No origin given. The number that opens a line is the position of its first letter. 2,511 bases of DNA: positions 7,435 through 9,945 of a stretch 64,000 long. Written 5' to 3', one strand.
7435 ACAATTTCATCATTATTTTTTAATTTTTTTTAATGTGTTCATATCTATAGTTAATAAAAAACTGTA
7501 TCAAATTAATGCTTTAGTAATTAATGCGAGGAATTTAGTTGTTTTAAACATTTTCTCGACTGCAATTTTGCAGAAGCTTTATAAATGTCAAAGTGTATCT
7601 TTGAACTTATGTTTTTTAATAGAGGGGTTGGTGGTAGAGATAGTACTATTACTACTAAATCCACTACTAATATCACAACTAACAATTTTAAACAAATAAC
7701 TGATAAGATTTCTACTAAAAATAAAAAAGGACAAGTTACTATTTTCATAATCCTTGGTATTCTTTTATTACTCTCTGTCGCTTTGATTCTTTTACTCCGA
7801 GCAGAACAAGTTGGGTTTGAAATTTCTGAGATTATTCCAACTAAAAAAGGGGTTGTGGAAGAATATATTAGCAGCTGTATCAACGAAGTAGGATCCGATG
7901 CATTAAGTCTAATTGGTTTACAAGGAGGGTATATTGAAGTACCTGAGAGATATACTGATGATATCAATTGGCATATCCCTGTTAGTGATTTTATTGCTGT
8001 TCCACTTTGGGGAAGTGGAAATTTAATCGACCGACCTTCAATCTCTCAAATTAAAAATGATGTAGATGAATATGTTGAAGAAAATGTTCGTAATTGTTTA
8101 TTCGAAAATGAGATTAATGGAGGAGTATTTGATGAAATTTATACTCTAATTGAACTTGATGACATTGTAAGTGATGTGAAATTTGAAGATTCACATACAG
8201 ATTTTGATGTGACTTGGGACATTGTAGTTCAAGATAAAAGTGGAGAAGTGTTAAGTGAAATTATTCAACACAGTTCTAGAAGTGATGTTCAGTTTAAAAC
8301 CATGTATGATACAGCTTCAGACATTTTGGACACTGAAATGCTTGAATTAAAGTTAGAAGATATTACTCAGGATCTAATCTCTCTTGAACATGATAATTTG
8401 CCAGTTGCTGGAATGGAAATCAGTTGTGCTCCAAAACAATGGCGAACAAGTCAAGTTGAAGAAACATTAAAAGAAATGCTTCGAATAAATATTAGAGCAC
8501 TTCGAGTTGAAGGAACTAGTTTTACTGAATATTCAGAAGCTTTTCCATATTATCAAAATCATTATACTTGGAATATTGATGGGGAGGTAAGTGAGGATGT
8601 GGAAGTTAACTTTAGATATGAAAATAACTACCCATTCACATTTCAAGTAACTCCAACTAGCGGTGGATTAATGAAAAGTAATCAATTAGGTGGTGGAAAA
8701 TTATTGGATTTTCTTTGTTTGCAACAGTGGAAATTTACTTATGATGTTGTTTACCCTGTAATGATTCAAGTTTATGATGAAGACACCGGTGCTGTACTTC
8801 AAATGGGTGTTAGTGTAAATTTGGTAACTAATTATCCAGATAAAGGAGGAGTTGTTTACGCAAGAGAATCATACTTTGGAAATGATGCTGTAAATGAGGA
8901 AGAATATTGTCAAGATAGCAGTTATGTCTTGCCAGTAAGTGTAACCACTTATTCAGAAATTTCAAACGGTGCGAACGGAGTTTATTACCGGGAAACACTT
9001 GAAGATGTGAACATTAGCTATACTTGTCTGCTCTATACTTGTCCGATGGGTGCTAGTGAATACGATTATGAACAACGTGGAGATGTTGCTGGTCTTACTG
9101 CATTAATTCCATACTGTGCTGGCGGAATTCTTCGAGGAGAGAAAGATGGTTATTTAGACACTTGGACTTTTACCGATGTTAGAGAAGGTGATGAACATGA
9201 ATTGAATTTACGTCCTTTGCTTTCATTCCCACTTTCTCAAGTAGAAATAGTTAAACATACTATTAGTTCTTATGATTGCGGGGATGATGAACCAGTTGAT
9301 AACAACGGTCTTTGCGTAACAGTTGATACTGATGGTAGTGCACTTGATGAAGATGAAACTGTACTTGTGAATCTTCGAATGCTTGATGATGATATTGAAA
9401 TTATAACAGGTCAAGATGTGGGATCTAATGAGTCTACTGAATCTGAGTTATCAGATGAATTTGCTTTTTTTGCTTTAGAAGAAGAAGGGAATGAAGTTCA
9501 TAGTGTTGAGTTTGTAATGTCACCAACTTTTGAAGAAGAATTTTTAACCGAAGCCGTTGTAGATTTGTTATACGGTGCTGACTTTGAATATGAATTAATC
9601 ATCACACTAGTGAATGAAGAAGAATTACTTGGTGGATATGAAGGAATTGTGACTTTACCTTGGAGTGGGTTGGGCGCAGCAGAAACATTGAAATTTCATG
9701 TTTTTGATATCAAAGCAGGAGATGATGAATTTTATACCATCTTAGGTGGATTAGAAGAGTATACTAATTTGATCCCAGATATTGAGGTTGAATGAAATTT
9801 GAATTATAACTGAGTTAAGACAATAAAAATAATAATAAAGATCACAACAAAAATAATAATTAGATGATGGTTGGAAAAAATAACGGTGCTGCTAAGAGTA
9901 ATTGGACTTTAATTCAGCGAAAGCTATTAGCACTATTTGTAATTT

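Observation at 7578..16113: Three-gene operon built around a 1874-aa Cys-rich giant surface protein flanked by proteins with pilin-like N-termini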

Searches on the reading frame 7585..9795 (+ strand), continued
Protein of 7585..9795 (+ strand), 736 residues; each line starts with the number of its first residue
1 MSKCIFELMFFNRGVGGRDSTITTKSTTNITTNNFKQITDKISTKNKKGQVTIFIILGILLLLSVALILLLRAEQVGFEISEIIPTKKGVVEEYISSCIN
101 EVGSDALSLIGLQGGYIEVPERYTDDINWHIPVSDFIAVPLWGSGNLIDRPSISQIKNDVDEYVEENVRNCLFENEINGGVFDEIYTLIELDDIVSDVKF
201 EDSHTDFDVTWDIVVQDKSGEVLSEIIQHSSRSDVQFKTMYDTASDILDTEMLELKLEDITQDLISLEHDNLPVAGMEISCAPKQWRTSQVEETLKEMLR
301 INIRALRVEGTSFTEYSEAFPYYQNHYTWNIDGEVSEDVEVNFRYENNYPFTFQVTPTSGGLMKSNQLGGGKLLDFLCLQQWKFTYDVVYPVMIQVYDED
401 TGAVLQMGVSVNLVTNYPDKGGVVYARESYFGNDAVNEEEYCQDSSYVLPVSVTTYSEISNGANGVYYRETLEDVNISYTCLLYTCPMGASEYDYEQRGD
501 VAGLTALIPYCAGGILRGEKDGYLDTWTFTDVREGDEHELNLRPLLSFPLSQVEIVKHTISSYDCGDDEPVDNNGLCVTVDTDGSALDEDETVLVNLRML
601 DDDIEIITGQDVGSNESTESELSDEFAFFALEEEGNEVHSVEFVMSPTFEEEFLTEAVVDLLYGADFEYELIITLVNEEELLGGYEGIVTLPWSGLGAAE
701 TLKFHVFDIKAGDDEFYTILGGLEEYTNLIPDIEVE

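Call 74: search_protein_families(library=pfam, proteins=[L005:5417-8629:+, L081:3420-4373:-, L070:182-1204:+], max_evalue=10)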
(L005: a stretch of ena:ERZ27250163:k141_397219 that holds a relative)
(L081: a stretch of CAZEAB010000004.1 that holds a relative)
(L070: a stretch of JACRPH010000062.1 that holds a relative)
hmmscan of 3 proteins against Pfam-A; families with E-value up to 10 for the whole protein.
L005:5417-8629:+ (1071 aa): 0 families

L081:3420-4373:- (317 aa): 1 family
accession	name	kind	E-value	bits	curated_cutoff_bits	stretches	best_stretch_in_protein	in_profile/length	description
PF03785.20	Peptidase_C25_C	-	0.15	12.4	25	1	108-144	7-45/79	Peptidase family C25, C terminal ig-like domain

L070:182-1204:+ (341 aa): 1 family
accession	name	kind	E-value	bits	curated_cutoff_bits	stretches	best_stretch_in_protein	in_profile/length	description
PF17892.7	Cadherin_5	-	0.11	12.8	26.5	1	288-329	46-87/98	Cadherin-like domain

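Call 94: search_protein_families(library=pfam, proteins=[L008:9769-11376:+, L020:19786-22092:+, L016:14446-16686:+, L053:8584-10836:+, L006:19693-21627:+, L015:13096-15447:+, L025:18607-21039:+, L049:17974-21168:+, L080:10847-14929:+], max_evalue=0.001)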
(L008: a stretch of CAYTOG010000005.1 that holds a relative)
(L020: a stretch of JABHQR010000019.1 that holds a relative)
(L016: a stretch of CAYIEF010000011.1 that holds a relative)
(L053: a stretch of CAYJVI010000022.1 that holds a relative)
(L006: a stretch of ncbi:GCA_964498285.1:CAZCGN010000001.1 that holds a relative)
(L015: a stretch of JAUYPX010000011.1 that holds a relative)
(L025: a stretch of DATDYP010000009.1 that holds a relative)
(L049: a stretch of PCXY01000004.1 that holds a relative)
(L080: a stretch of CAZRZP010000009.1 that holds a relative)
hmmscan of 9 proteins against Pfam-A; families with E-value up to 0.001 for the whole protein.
L008:9769-11376:+ (536 aa): 2 families
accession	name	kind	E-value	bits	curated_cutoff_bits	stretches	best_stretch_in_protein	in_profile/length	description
PF01510.30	Amidase_2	-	5.2e-25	88.7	26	1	364-513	3-131/131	N-acetylmuramoyl-L-alanine amidase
PF01551.29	Peptidase_M23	-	1.1e-08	35.6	28.7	1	183-272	8-92/96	Peptidase family M23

L020:19786-22092:+ (769 aa): 0 families

L016:14446-16686:+ (747 aa): 2 families
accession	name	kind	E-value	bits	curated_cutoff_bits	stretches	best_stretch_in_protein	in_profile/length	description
PF10030.15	DUF2272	-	2.8e-18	66.9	27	1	150-267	33-163/191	Uncharacterized protein conserved in bacteria (DUF2272)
PF03781.23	FGE-sulfatase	-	1e-07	32.3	23.3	1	552-692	87-190/255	Sulfatase-modifying factor enzyme 1-like domain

L053:8584-10836:+ (751 aa): 2 families
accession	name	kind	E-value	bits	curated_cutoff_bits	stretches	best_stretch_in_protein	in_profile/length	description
PF10030.15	DUF2272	-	9.2e-14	52.1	27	1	147-268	40-164/191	Uncharacterized protein conserved in bacteria (DUF2272)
PF03781.23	FGE-sulfatase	-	7.2e-08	32.8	23.3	1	585-694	92-191/255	Sulfatase-modifying factor enzyme 1-like domain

L006:19693-21627:+ (645 aa): 2 families
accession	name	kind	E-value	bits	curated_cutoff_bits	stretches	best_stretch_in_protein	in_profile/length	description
PF13472.12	Lipase_GDSL_2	-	2.3e-07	31.9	32.9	1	523-627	58-176/178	GDSL-like Lipase/Acylhydrolase family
PF04311.20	DUF459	-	0.00015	21.6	27.2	0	549-616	95-159/197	Protein of unknown function (DUF459)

L015:13096-15447:+ (784 aa): 2 families
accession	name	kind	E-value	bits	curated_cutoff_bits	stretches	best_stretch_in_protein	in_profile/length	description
PF03781.23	FGE-sulfatase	-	4.7e-12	46.6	23.3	1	611-779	85-253/255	Sulfatase-modifying factor enzyme 1-like domain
PF07486.17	Hydrolase_2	-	2.5e-05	25.3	27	1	374-416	7-46/100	Cell Wall Hydrolase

L025:18607-21039:+ (811 aa): 3 families
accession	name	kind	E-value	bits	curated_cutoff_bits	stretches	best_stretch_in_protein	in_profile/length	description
PF03781.23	FGE-sulfatase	-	9.2e-06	25.9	23.3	1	634-765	92-194/255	Sulfatase-modifying factor enzyme 1-like domain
PF07486.17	Hydrolase_2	-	3.7e-05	24.7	27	1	378-412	8-39/100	Cell Wall Hydrolase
PF13472.12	Lipase_GDSL_2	-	0.0002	22.3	32.9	1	58-181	15-141/178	GDSL-like Lipase/Acylhydrolase family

L049:17974-21168:+ (1065 aa): 3 families
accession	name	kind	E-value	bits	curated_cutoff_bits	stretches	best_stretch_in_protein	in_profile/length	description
PF01464.25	SLT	-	3.1e-14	53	21.3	1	353-402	6-55/117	Transglycosylase SLT domain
PF13472.12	Lipase_GDSL_2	-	0.00024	22.1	32.9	1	48-223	2-175/178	GDSL-like Lipase/Acylhydrolase family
PF04311.20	DUF459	-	0.00042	20.2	27.2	0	146-204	95-156/197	Protein of unknown function (DUF459)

L080:10847-14929:+ (1361 aa): 2 families
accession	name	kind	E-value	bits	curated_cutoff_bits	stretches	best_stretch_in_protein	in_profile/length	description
PF01510.30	Amidase_2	-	8e-13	49.3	26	1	867-1001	6-130/131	N-acetylmuramoyl-L-alanine amidase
PF03411.18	Peptidase_M74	-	6.1e-09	36.3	25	0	1313-1341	168-196/240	Penicillin-insensitive murein endopeptidase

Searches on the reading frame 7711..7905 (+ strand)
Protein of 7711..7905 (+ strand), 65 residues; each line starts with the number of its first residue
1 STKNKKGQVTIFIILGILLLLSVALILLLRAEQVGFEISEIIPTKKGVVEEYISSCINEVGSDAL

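Call 74: search_protein_families(library=pfam, proteins=[window:7711-7905:+], max_evalue=10)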
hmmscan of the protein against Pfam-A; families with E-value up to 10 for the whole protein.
seq(65 aa): 1 family
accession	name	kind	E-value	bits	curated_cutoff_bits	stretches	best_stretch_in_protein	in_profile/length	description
PF05745.16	CRPA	-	0.0057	17.1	23.6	1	8-55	65-112/150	Chlamydia 15 kDa cysteine-rich outer membrane protein (CRPA)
